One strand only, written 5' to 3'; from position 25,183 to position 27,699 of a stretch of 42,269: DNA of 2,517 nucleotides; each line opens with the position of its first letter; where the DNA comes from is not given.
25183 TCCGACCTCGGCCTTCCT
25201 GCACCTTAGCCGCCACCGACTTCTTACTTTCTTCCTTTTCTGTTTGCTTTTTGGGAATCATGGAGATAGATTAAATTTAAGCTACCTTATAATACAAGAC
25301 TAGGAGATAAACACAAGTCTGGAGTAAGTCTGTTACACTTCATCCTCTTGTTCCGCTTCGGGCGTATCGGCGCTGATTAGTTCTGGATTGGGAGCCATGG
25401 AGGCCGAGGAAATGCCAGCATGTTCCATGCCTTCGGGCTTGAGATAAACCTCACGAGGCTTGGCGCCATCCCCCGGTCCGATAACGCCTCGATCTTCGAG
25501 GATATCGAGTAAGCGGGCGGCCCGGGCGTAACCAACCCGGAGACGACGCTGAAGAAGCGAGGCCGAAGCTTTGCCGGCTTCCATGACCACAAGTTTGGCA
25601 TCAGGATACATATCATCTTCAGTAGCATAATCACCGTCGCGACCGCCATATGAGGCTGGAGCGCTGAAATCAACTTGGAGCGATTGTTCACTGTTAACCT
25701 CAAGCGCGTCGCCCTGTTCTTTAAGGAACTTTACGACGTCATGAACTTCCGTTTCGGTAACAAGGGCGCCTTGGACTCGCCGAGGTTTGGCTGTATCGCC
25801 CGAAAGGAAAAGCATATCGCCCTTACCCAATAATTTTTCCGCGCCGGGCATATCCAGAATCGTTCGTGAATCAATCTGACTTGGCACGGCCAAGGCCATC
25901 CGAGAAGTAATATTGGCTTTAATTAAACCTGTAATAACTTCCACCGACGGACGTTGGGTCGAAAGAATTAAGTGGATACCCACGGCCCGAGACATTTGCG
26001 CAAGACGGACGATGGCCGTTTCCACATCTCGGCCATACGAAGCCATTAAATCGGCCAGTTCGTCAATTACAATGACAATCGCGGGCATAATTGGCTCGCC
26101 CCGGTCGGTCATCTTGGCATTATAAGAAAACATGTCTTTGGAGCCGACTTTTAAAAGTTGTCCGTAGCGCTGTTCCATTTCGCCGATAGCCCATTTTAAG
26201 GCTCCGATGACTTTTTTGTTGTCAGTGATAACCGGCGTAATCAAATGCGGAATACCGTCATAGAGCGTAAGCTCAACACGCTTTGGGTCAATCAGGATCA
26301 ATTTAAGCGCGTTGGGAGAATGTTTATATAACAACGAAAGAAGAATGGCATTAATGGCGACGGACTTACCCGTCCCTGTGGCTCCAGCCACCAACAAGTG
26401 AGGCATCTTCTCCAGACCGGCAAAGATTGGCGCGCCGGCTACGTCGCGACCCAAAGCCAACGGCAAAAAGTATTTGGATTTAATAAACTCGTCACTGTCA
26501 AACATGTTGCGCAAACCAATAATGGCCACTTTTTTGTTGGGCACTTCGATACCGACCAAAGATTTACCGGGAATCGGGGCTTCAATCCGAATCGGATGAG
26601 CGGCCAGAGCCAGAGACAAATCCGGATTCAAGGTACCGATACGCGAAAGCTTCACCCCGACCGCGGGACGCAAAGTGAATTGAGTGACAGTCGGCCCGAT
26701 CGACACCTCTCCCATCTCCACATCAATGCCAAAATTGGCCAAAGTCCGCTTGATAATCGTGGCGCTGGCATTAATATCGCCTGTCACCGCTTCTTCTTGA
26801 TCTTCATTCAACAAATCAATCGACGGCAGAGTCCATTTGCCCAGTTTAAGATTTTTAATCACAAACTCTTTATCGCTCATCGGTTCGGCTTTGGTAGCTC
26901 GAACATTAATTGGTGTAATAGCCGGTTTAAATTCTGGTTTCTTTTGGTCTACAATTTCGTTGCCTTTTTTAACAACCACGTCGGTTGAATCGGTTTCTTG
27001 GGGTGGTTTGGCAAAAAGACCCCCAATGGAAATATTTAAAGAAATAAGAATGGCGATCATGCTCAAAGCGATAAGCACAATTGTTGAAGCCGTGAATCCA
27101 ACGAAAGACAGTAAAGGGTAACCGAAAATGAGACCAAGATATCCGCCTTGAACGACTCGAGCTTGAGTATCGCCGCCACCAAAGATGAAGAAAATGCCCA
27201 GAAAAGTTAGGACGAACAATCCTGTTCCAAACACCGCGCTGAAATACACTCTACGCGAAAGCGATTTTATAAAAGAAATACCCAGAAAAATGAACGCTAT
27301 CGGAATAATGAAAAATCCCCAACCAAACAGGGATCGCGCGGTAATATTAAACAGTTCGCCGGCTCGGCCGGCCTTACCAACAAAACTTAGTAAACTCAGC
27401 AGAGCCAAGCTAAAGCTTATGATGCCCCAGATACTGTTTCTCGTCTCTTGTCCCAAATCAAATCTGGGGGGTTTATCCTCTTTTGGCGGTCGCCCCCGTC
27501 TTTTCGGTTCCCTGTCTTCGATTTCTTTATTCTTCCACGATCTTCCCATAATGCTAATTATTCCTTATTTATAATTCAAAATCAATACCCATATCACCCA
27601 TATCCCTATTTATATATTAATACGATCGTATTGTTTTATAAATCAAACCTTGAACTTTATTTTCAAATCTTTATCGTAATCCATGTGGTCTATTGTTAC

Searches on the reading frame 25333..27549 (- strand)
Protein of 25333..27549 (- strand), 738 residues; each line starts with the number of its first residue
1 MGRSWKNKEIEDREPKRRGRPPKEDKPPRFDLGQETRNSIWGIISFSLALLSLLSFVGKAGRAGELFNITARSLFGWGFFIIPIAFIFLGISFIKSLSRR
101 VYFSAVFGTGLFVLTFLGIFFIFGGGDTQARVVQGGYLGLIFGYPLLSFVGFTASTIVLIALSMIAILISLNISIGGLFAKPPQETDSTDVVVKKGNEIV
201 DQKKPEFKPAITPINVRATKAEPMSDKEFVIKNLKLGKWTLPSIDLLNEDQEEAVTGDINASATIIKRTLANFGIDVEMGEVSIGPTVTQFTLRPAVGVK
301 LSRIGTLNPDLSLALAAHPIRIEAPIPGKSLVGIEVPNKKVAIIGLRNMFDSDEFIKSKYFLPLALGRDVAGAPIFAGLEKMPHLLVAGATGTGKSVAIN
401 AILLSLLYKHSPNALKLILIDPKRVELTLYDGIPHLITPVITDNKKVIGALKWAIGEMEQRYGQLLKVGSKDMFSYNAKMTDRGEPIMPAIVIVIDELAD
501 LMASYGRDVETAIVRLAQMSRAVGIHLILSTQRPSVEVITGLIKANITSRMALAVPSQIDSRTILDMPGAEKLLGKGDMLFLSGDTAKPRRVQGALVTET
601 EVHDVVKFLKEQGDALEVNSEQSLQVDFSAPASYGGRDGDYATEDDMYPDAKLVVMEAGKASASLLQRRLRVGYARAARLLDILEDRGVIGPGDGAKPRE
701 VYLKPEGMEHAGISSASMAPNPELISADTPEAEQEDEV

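Call 16: search_protein_families(library=pfam, proteins=[window:25333-27549:-], max_evalue=0.001)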
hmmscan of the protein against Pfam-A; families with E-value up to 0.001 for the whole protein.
window:25333-27549:- (738 aa): 5 families
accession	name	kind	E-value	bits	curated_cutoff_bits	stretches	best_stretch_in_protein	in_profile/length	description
PF01580.24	FtsK_SpoIIIE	-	7.8e-55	186.1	24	1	346-536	2-221/221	FtsK/SpoIIIE family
PF17854.6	FtsK_alpha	-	4.4e-28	97.9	22.9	1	241-338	1-101/101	FtsK alpha domain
PF09397.16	FtsK_gamma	-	1.5e-24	85.9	30.6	1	644-703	3-62/63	Ftsk gamma domain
PF13491.11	FtsK_4TM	-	5.8e-06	26.5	23.1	1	60-179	47-167/171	4TM region of DNA translocase FtsK/SpoIIIE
PF01935.23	DUF87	-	0.00079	20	23.2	0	379-422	18-60/220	Helicase HerA, central domain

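Call 34: find_related_loci(query=window:25333-27549:-, collection=genome_contigs, flank=5000)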
Query window:25333-27549:- (738 aa) in genome_contigs; peptide patterns used: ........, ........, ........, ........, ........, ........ (x = any residue, [..] = any of these).
139 stretches matched a pattern; 92 encode a relative of the query (tblastn E <= 1e-3); the best 80 are kept; 80 distinct loci.
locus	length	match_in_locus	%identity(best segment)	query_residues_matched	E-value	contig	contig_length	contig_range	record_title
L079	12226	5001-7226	88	1-737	0e+0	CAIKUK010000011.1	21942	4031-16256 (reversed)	MAG: Candidatus Yanofskybacteria bacterium isolate LJ-13-9m_bin-277 genome assembly, contig: bin-277:11/24, whole genome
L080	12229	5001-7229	85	1-738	0e+0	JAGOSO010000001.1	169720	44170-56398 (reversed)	MAG: Candidatus Paceibacterota bacterium isolate Gw_Eff_bin_33 Gw_Eff_71_length_169720_cov_7.416839, whole genome shotgu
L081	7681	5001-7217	89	1-737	0e+0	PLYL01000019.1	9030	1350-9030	MAG: Candidatus Yanofskybacteria bacterium isolate palsa_1334 73.20120700_P3D.271_contig_78905, whole genome shotgun seq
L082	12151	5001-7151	50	16-706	0e+0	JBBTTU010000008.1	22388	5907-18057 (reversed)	MAG: Patescibacteria group bacterium isolate H51-bin151_1 H51_bin151_1_000000000008, whole genome shotgun sequence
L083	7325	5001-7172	48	3-721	0e+0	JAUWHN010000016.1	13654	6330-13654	MAG: Candidatus Portnoybacteria bacterium isolate CSMAG_2269 CSMAG_2269_k141_3234873_length_13654_cov_10.8618, whole gen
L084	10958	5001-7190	47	1-703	0e+0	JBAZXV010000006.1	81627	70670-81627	MAG: Parcubacteria group bacterium isolate SO_2017_GW1_64 NODE_1816_length_81627_cov_1.573988_OW334_2017, whole genome s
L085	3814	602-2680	50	24-711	0e+0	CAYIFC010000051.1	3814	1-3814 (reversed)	MAG TPA_asm: uncultured Candidatus Saccharibacteria bacterium isolate ERP119705_co18_680 genome assembly, contig: NODE_3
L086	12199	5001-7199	49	30-711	0e+0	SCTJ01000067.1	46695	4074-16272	MAG: Patescibacteria group bacterium isolate FW300_bin.57 FW300_bin.57-106796, whole genome shotgun sequence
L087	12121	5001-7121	50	29-701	0e+0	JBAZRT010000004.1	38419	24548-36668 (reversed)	MAG: Parcubacteria group bacterium isolate SO_2017_GW1_154 NODE_4921_length_38419_cov_1.028492_OW334_2017, whole genome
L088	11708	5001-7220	45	31-710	0e+0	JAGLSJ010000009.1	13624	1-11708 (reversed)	MAG: Candidatus Paceibacterota bacterium isolate RS_9_49 ROV157_9.bin.49.fa_9, whole genome shotgun sequence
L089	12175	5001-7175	47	1-701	0e+0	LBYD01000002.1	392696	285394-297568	MAG: Candidatus Moranbacteria bacterium GW2011_GWC2_40_12 UT79_C0002, whole genome shotgun sequence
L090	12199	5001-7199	46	1-710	0e+0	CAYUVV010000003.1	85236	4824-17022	MAG TPA_asm: uncultured Candidatus Saccharibacteria bacterium isolate SRP329715_co1_369 genome assembly, contig: NODE_30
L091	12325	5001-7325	44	23-701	0e+0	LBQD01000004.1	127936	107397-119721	MAG: Candidatus Moranbacteria bacterium GW2011_GWE2_35_2- UR69_C0004, whole genome shotgun sequence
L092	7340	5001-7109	49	29-701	0e+0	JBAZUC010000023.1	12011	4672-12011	MAG: Parcubacteria group bacterium isolate SO_2017_GW1_218 NODE_19798_length_12011_cov_1.136486_OW334_2017, whole genome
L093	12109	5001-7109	49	29-701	0e+0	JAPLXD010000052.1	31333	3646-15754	MAG: Candidatus Moraniibacteriota bacterium isolate LacPavin_0818_WC55_MAG_45_10 LacPavin_0818_WC55_scaffold_143989, who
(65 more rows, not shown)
